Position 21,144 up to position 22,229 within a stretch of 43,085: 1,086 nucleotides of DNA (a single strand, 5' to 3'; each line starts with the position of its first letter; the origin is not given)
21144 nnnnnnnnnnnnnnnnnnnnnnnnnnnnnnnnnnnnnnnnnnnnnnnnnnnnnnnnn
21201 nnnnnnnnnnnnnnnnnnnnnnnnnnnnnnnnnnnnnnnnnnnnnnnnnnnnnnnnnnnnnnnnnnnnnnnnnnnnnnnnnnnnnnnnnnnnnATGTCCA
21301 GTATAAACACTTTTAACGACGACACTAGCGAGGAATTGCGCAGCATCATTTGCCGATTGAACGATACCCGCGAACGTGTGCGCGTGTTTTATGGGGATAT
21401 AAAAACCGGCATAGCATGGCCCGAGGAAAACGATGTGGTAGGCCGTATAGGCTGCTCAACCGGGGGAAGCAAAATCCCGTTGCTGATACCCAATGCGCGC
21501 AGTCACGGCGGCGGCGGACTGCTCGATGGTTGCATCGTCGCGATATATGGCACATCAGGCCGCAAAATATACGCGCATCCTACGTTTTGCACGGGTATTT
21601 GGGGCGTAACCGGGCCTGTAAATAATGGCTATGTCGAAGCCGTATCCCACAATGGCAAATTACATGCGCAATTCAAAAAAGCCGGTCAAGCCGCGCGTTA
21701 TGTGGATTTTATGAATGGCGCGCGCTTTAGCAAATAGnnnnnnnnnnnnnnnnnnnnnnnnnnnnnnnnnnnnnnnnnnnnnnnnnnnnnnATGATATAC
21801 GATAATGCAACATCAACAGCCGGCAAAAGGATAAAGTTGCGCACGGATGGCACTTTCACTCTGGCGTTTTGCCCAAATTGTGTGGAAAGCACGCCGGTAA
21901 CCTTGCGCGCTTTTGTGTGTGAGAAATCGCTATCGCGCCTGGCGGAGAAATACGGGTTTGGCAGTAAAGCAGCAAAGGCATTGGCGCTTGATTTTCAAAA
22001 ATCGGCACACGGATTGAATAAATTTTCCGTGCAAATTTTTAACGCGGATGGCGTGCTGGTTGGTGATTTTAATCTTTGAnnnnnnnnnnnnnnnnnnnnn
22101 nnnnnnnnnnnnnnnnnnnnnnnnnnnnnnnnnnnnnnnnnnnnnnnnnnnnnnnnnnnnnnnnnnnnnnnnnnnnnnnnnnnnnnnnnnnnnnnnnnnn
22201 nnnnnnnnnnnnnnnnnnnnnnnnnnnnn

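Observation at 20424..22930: Accessory region built from exchangeable cassettes: different cargo genes sit between the same leader and the same terminator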

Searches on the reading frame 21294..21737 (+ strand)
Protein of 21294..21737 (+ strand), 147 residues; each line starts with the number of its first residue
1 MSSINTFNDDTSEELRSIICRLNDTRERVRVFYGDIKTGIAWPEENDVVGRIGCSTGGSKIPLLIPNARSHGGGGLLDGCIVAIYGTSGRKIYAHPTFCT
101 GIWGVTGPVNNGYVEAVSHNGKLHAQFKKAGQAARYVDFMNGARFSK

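Call 6: search_protein_families(library=phrogs, proteins=[window:21294-21737:+], max_evalue=0.01)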
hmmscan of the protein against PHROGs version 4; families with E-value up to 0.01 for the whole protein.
window:21294-21737:+ (147 aa): 2 families
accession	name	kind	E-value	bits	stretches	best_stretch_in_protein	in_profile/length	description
phrog_17487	-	unknown function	3.2e-38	132.2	1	6-147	3-147/147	-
phrog_6769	-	unknown function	0.00022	22.2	1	15-143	5-128/132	-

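Call 7: search_protein_families(library=pfam, proteins=[window:21294-21737:+], max_evalue=0.01)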
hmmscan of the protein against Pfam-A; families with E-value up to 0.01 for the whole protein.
window:21294-21737:+ (147 aa): 0 families

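Call 8: search_dna_similar(query=window:21294-21737:+, collection=phages, mode=protein, max_rows=30)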
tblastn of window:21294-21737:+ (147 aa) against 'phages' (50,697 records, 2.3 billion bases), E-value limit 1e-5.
Records with a match: 18; places in all: 18; records where one place covers at least 80% of the query: 17.
Best place of each record, by identity: <60% 18.
By first word of the organism name: Acinetobacter 7; Cronobacter 6; Pectobacterium 2; Clostridium 2; Microcystis 1.
By host as written in the record: Cronobacter sakazakii 4; Acinetobacter baumannii 4; Cronobacter sakazakii ATCC 29544 2; Pectobacterium sp. 2; Clostridium sp. 2; Acinetobacter baumannii AC54 1; Acinetobacter sp. 34 1; - 1; and 1 more.
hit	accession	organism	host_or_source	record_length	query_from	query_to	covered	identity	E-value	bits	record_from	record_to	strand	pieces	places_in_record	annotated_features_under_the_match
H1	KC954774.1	Cronobacter phage CR8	Cronobacter sakazakii ATCC 29544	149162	6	147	97%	49.0%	9e-35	132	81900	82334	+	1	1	hypothetical protein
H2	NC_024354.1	Cronobacter phage CR8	Cronobacter sakazakii ATCC 29544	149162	6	147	97%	49.0%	9e-35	132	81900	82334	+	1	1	hypothetical protein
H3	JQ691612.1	Cronobacter phage CR3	Cronobacter sakazakii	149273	6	147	97%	49.0%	1e-34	132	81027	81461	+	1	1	hypothetical protein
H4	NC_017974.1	Cronobacter phage CR3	Cronobacter sakazakii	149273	6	147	97%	49.0%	1e-34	132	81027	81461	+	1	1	hypothetical protein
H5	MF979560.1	Pectobacterium phage DU_PP_I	Pectobacterium sp.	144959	6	147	97%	49.0%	1e-34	132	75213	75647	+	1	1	hypothetical protein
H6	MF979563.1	Pectobacterium phage DU_PP_IV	Pectobacterium sp.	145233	6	147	97%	49.0%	1e-34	132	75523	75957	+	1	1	hypothetical protein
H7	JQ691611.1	Cronobacter phage CR9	Cronobacter sakazakii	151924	6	147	97%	49.0%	3e-34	131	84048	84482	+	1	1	hypothetical protein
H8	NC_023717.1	Cronobacter phage CR9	Cronobacter sakazakii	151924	6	147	97%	49.0%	3e-34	131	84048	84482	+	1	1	hypothetical protein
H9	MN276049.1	Acinetobacter phage BS46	Acinetobacter baumannii AC54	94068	7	147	96%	39.7%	1e-24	103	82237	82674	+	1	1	hypothetical protein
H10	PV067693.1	Acinetobacter phage Acba_22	Acinetobacter sp. 34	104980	7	147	96%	39.3%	2e-24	102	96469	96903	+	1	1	hypothetical protein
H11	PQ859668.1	Acinetobacter phage phi1_092033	Acinetobacter baumannii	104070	7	147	96%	38.6%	2e-23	100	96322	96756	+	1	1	hypothetical protein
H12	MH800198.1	Acinetobacter phage vB_AbaM_B09_Aci01-1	Acinetobacter baumannii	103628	7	147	96%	38.6%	2e-23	100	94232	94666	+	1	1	hypothetical protein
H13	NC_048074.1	Acinetobacter phage vB_AbaM_B09_Aci01-1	Acinetobacter baumannii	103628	7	147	96%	38.6%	2e-23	100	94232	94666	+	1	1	hypothetical protein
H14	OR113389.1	Clostridium phage vB_CtyS-FA67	Clostridium sp.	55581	10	144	92%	40.0%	8e-22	96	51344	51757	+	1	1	hypothetical protein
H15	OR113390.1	Clostridium phage vB_CtyS-FA70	Clostridium sp.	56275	10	144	92%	40.0%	1e-21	95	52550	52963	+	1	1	hypothetical protein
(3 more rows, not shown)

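Call 20: find_encoding_contigs(protein=window:21294-21737:+, flank=10000, max_places=10)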
Protein window:21294-21737:+ (147 aa): 5 contigs read that carry it; 4 places shown.
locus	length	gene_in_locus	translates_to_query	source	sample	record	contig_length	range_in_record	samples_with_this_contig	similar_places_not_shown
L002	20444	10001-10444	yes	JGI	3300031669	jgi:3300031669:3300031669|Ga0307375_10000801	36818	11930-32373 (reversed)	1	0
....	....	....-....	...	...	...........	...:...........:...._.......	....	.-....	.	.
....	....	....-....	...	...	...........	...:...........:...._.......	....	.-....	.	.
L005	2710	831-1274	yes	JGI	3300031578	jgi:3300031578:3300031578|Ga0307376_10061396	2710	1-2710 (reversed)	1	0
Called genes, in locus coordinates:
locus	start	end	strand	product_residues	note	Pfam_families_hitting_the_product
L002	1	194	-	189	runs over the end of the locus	PF01844:HNH, PF14279:HNH_5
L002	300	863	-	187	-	PF10991:Enc34_ssDNA-bd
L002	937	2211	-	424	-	PF10926:DUF2800, PF12705:PDDEXK_1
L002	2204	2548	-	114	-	-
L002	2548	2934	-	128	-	-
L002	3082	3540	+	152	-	PF18757:Nmad5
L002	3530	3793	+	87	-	-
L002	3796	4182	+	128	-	-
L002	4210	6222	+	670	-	PF09250:Prim-Pol, PF13481:AAA_25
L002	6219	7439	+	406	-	PF00145:DNA_methylase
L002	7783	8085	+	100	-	-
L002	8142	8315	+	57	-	PF13560:HTH_31, PF01381:HTH_3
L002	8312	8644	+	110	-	PF05065:Phage_capsid (weak)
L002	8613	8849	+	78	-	-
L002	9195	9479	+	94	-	-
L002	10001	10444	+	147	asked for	-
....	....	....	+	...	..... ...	-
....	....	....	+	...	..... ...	-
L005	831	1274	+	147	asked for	-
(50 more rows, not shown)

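Call 47: find_homologous_proteins(query=window:21294-21737:+, max_evalue=0.00001)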
Query window:21294-21737:+ (147 aa): 26 proteins with E <= 0.00001 among 37 candidates.
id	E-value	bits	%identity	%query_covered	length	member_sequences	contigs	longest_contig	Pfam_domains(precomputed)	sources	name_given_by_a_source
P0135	4.0e-96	337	100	100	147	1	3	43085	-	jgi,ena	-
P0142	1.2e-73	264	80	100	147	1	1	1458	-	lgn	-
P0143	2.7e-68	247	76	100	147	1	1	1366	-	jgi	jgi:hypothetical protein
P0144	1.4e-47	180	60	100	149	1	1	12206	-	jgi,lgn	jgi:hypothetical protein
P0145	2.7e-47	179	62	96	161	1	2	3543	-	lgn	-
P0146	4.5e-41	158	58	96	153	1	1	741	-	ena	-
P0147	1.3e-40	157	55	96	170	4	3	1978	-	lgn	-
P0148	2.3e-40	156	56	96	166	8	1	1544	-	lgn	-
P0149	1.0e-39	154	52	97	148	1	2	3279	-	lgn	-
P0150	9.5e-39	151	55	97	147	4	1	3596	-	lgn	-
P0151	1.3e-38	150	56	96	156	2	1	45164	-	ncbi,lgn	ncbi:hypothetical protein [Fluviibacter phosphoraccumulans]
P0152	2.0e-38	150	56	96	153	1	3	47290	-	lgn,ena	-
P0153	2.0e-38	150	57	90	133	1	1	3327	-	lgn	-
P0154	1.1e-37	147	52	96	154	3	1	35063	-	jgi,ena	jgi:hypothetical protein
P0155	1.3e-36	144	54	95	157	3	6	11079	-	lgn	-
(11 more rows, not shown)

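Call 49: find_encoding_contigs(protein=P0142, flank=10000, max_places=3)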
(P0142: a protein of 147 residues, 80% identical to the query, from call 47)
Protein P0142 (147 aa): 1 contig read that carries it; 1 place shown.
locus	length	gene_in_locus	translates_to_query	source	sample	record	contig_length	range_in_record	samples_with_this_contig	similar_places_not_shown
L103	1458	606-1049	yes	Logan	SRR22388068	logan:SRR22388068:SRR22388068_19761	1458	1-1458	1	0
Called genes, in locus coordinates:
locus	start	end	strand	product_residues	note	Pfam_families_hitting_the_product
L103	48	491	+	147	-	-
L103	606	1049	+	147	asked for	-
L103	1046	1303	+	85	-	-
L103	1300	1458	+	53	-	?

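Call 50: find_encoding_contigs(protein=P0143, flank=10000, max_places=3)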
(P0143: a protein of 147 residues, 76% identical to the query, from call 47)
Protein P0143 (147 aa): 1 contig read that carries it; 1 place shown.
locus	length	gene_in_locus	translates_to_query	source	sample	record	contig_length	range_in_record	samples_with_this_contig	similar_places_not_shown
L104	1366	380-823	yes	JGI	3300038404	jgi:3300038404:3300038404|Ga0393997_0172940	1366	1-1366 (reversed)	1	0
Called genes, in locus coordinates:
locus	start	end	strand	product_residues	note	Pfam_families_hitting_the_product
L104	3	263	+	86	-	?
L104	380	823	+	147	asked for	-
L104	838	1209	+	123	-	-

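Call 60: get_annotated_region(hit=H1, flank=1500)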
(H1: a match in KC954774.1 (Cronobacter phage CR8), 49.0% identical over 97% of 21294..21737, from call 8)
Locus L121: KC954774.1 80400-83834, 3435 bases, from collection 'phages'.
description: Cronobacter phage CR8, complete genome.
organism: Cronobacter phage CR8 (NCBI taxid 1327934)
taxonomy: Viruses; Duplodnaviria; Heunggongvirae; Uroviricota; Caudoviricetes; Vequintavirinae; Certrevirus; Certrevirus CR8
host: Cronobacter sakazakii ATCC 29544; source: -; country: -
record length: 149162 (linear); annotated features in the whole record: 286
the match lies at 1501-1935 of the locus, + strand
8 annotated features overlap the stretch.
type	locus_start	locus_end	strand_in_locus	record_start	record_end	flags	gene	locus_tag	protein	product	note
CDS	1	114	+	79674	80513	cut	-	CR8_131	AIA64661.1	hypothetical protein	-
CDS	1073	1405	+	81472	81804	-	-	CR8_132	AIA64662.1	hypothetical protein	-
CDS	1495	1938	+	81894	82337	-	-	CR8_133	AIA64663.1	hypothetical protein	-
CDS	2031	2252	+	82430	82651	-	-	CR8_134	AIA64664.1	hypothetical protein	-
CDS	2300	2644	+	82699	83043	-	-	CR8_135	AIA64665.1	hypothetical protein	-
CDS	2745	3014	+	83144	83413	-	-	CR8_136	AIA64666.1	hypothetical protein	-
CDS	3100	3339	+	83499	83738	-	-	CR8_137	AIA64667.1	hypothetical protein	-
CDS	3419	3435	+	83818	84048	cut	-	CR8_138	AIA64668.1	hypothetical protein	-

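Call 61: get_annotated_region(hit=H9, flank=1500)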
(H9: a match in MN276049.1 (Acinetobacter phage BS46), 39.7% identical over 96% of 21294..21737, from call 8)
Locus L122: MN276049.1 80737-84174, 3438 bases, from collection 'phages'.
description: Acinetobacter phage BS46, complete genome.
organism: Acinetobacter phage BS46 (NCBI taxid 2606591)
taxonomy: Viruses; Duplodnaviria; Heunggongvirae; Uroviricota; Caudoviricetes
host: Acinetobacter baumannii AC54; source: sewage; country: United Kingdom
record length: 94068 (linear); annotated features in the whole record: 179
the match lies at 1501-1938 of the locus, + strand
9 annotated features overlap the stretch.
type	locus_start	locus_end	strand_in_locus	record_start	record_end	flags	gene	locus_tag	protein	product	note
CDS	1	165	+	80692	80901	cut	-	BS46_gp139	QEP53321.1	hypothetical protein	orf139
CDS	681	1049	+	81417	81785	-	-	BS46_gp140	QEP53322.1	hypothetical protein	orf140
CDS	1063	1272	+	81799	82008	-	-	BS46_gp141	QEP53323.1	hypothetical protein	orf141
CDS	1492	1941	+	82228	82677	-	-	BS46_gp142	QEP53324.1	hypothetical protein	orf142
CDS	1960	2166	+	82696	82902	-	-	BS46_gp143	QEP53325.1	hypothetical protein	orf143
CDS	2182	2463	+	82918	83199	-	-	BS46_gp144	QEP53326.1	hypothetical protein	orf144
CDS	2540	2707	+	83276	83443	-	-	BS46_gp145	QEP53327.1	putative transcription initiation factor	orf145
CDS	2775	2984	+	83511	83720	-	-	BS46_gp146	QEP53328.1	hypothetical protein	orf146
CDS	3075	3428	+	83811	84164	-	-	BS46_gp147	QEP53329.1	hypothetical protein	orf147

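Call 63: search_protein_families(library=pfam, proteins=[L103:48-491:+, L103:1046-1303:+, L104:838-1209:+], max_evalue=1)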
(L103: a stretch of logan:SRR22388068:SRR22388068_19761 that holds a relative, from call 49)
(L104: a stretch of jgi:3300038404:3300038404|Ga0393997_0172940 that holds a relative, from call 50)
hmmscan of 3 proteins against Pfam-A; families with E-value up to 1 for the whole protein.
L103:48-491:+ (147 aa): 0 families

L103:1046-1303:+ (85 aa): 0 families

L104:838-1209:+ (123 aa): 2 families
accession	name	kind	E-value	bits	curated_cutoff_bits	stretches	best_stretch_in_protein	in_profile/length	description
PF14359.12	DUF4406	-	0.07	14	22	1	27-71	40-83/91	Domain of unknown function (DUF4406)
PF23359.1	Lsr2_DNA-bd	-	0.3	10.9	26.9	0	50-62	5-17/37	Lsr2 DNA-binding domain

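Call 64: search_solved_structures(query=L103:48-491:+, max_evalue=1)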
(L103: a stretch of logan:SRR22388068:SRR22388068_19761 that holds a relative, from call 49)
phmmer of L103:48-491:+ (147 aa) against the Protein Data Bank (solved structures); distinct sequences matched with E-value up to 1: 0.

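Call 83: predict_structure(alignment_id=A5)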
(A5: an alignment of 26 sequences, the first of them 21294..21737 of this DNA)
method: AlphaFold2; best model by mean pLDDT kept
length: 147 residues; sequences in the alignment: 26
mean_pLDDT: 92.5   pTM: 0.83
mean pLDDT of the five models: 92.5, 91.1, 90.3, 86.4, 84.5
residues with pLDDT >= 90: 119; 70-90: 24; 50-70: 3; < 50: 1
segments of 3 or more residues with pLDDT < 50: none
pLDDT, mean of each block of 10 residues (from residue 1): 89 97 94 96 90 92 88 89 93 96 95 96 96 93 76
secondary structure, 60 per line:
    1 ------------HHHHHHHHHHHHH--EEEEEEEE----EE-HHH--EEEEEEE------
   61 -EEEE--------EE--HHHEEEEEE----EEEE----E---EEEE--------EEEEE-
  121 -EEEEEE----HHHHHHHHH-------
elements in order: H13-25 E28-35 E48-54 E62-65 E81-86 E91-94 E103-106 E115-119 E122-127 H132-140

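Call 86: fold_search(model_id=the predicted structure, library=pdb)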
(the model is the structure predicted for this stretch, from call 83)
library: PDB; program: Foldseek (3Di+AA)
matches with E <= 10: 265; with E <= 0.001: 0
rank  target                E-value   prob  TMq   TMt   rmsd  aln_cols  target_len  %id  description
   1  7tb5                  7.4e-02  0.38  0.31  0.19  16.3       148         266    9  Structure of P. aeruginosa PA17 CapW (released 2022-01-19)
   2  9cu3_B                2.0e-01  0.54  0.34  0.27   7.4        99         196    8  Allosteric mechanism of DriD transcription activator (released 2025-04-23)
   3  7t8k_B                2.0e-01  0.38  0.32  0.19  14.8       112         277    8  BrxR from Acinetobacter BREX type I phage restriction system bound to DNA (released 2022-05-18)
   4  2cof_MODEL_1_A        2.1e-01  0.13  0.18  0.23  12.2       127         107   10  Solution structure of the C-terminal PH domain of hypothetical protein KIAA1914 from human (released 2005-11-17)
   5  7qfz_E                2.4e-01  0.54  0.31  0.18   6.8        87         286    9  BrxR, a WYL-domain containing transcriptional regulator (released 2022-05-18)
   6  6sj9_B                3.1e-01  0.16  0.32  0.10  14.0       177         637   11  Proteasome accessory factor B/C (PafBC) of Arthrobacter aurescens (released 2019-10-16)
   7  7qfz_B                3.3e-01  0.47  0.31  0.18   6.8        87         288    9  BrxR, a WYL-domain containing transcriptional regulator (released 2022-05-18)
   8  7qfz_D                3.3e-01  0.47  0.31  0.18   6.8        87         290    9  BrxR, a WYL-domain containing transcriptional regulator (released 2022-05-18)
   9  9c5g_B                3.8e-01  0.47  0.31  0.18   7.5        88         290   16  Structure of R. leguminosarum CapW bound to single-stranded DNA (released 2024-10-30)
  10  7qfz_H                3.8e-01  0.44  0.31  0.19   6.8        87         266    9  BrxR, a WYL-domain containing transcriptional regulator (released 2022-05-18)
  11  6sj9_A                3.8e-01  0.13  0.29  0.09  13.8       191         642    9  Proteasome accessory factor B/C (PafBC) of Arthrobacter aurescens (released 2019-10-16)
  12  7qfz_A                4.5e-01  0.41  0.31  0.18   6.8        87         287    9  BrxR, a WYL-domain containing transcriptional regulator (released 2022-05-18)
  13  7qfz_C                4.5e-01  0.41  0.30  0.17   7.3        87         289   10  BrxR, a WYL-domain containing transcriptional regulator (released 2022-05-18)
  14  7tzv_A                4.5e-01  0.30  0.34  0.27  10.6       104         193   10  Structure of DriD C-domain bound to 9mer ssDNA (released 2022-06-01)
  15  7qfz_G                5.1e-01  0.41  0.31  0.18   5.3        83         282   11  BrxR, a WYL-domain containing transcriptional regulator (released 2022-05-18)
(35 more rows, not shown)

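Call 89: find_related_loci(query=A7, collection=viral_contigs, flank=3000)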
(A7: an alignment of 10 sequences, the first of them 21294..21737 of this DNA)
Query A7 (147 aa) in viral_contigs; peptide patterns used: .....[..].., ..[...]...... (x = any residue, [..] = any of these).
56 stretches matched a pattern; 10 encode a relative of the query (tblastn E <= 1e-3); 10 distinct loci.
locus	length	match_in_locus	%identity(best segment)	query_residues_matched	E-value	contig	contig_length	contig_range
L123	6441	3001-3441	47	1-147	5e-39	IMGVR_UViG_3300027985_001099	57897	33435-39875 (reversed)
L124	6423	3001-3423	49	7-147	8e-39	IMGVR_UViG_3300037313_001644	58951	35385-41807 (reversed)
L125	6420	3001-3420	47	6-144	3e-32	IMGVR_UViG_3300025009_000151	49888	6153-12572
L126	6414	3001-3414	44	13-144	4e-26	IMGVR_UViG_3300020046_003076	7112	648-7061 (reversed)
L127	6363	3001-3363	45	25-145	9e-26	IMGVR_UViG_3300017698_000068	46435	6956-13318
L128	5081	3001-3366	43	29-147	1e-22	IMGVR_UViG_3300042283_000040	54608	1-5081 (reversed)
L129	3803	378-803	34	6-147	4e-22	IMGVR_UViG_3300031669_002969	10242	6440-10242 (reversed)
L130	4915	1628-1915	43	5-102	2e-20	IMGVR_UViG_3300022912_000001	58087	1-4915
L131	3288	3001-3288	43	5-102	2e-20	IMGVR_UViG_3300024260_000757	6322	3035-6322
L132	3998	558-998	34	1-147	2e-20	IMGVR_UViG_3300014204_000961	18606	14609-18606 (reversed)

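Call 101: fold_search(model_id=the predicted structure, library=viral)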
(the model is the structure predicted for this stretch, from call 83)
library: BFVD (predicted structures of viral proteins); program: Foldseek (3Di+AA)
matches with E <= 10: 424; with E <= 0.001: 3
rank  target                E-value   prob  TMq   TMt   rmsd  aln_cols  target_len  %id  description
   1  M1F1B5                1.7e-18  1.00  0.90  0.90   1.8       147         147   48  Uncharacterized protein [Cronobacter phage CR9]
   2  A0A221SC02            2.2e-07  1.00  0.72  0.80   3.1       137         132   23  Uncharacterized protein [Acinetobacter phage vB_ApiP_P2]
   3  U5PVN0                2.8e-07  1.00  0.58  0.58   5.4       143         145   22  Uncharacterized protein [Acinetobacter phage Petty]
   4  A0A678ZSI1            3.3e-02  1.00  0.35  0.35   3.0        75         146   25  Uncharacterized protein [Pectobacterium phage Arno18]
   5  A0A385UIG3            4.8e-02  0.94  0.33  0.39   6.3        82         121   22  Uncharacterized protein [Mycobacterium phage Serendipitous]
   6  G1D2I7                5.4e-02  0.90  0.34  0.44   7.0        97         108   20  Uncharacterized protein [Mycobacterium phage Henry]
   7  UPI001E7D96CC         5.4e-02  0.89  0.29  0.36   4.8        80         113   22  (no name look-up for this kind of identifier)
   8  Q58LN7                3.1e-01  0.98  0.24  0.50   1.9        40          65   20  Uncharacterized protein [Prochlorococcus phage P-SSM4]
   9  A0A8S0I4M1            3.7e-01  0.97  0.23  0.48   1.7        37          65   14  (no name in the UniProt tables at hand)
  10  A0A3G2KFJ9            4.0e-01  0.82  0.34  0.67   3.0        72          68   10  RNA binding protein [Arthrobacter phage DrManhattan]
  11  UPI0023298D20         4.8e-01  0.44  0.26  0.57   4.5        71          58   11  (no name look-up for this kind of identifier)
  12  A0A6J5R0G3            5.1e-01  0.66  0.24  0.50   4.3        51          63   25  Uncharacterized protein [uncultured Caudovirales phage]
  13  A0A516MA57            5.4e-01  0.20  0.25  0.22   5.2        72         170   21  (no name in the UniProt tables at hand)
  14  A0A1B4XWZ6            5.8e-01  0.04  0.17  0.13  12.5       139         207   12  Uncharacterized protein [Tenacibaculum phage pT24]
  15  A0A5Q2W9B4            6.1e-01  0.90  0.23  0.56   2.4        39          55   13  (no name in the UniProt tables at hand)
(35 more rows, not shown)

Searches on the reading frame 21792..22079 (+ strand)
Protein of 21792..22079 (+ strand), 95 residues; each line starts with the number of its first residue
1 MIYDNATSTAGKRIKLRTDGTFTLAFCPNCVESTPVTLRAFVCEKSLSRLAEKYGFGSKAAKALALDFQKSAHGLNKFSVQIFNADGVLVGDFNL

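Call 6: search_protein_families(library=phrogs, proteins=[window:21792-22079:+], max_evalue=0.01)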
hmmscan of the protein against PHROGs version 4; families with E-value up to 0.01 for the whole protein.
window:21792-22079:+ (95 aa): 0 families

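Call 7: search_protein_families(library=pfam, proteins=[window:21792-22079:+], max_evalue=0.01)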
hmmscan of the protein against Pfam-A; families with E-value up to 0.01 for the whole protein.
window:21792-22079:+ (95 aa): 0 families

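Call 63: search_protein_families(library=pfam, proteins=[window:21792-22079:+], max_evalue=1)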
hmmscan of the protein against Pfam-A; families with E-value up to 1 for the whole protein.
window:21792-22079:+ (95 aa): 0 families

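Call 95: search_dna_similar(query=window:21792-22079:+, collection=phages, mode=protein, max_evalue=0.001, max_rows=10)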
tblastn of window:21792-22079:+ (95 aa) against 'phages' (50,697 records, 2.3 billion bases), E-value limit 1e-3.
No match.
